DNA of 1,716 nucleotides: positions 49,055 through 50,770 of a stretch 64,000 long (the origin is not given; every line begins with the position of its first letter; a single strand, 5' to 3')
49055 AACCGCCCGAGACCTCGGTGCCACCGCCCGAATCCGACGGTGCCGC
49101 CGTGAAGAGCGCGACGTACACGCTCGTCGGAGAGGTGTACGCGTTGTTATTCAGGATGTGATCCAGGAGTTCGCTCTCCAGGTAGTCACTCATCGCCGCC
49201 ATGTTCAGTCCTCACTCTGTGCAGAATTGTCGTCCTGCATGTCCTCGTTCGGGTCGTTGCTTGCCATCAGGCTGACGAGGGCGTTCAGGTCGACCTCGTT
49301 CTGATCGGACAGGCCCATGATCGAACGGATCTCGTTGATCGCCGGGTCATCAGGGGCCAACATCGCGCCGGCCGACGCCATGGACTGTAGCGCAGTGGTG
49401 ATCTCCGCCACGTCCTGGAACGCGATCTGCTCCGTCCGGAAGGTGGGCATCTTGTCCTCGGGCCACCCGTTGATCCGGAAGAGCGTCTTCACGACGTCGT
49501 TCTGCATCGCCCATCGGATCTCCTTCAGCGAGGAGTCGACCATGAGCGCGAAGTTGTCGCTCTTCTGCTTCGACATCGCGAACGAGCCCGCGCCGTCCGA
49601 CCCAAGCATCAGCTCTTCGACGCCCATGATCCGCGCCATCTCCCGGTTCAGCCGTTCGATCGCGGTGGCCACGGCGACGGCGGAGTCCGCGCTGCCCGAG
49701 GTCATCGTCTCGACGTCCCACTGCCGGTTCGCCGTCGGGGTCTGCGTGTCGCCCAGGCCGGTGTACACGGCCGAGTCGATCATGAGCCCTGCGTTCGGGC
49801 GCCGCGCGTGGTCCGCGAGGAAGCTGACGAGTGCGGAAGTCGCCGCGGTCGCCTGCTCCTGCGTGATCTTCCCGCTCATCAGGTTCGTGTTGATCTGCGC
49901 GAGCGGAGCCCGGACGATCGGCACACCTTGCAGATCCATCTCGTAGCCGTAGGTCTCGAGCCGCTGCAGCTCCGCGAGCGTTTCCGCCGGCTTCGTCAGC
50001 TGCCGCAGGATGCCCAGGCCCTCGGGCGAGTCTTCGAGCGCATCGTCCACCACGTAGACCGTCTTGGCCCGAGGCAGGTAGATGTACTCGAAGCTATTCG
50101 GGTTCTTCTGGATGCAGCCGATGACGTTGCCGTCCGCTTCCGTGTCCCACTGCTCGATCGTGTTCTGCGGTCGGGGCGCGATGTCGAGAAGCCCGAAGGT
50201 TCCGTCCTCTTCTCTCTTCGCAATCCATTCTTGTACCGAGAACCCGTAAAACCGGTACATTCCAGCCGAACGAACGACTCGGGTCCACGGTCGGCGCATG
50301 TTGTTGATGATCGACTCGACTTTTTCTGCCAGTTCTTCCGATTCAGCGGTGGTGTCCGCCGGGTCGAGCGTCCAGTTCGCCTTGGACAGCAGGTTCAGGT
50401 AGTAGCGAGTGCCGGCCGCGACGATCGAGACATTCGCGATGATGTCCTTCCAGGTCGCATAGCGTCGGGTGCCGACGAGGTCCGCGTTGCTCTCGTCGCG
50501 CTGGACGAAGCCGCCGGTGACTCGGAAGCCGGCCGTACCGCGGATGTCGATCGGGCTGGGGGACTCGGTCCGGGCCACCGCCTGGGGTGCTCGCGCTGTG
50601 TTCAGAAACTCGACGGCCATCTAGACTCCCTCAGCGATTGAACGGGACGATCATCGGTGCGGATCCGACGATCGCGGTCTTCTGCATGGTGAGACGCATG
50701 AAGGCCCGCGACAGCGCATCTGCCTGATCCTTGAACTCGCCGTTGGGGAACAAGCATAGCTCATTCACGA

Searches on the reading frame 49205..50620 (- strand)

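Call 14: search_protein_families(library=pfam, proteins=[window:49205-50620:-], max_evalue=0.01)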
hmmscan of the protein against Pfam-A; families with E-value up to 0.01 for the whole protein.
window:49205-50620:- (471 aa): 2 families
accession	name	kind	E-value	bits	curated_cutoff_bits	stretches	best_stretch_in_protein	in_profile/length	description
PF06074.18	Portal_Mu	-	3.9e-21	76.2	23.9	2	78-211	24-149/336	Portal protein of Mu bacteriophage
PF04860.17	Phage_portal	-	7.7e-05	22.5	39.1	1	294-434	195-319/321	Phage portal protein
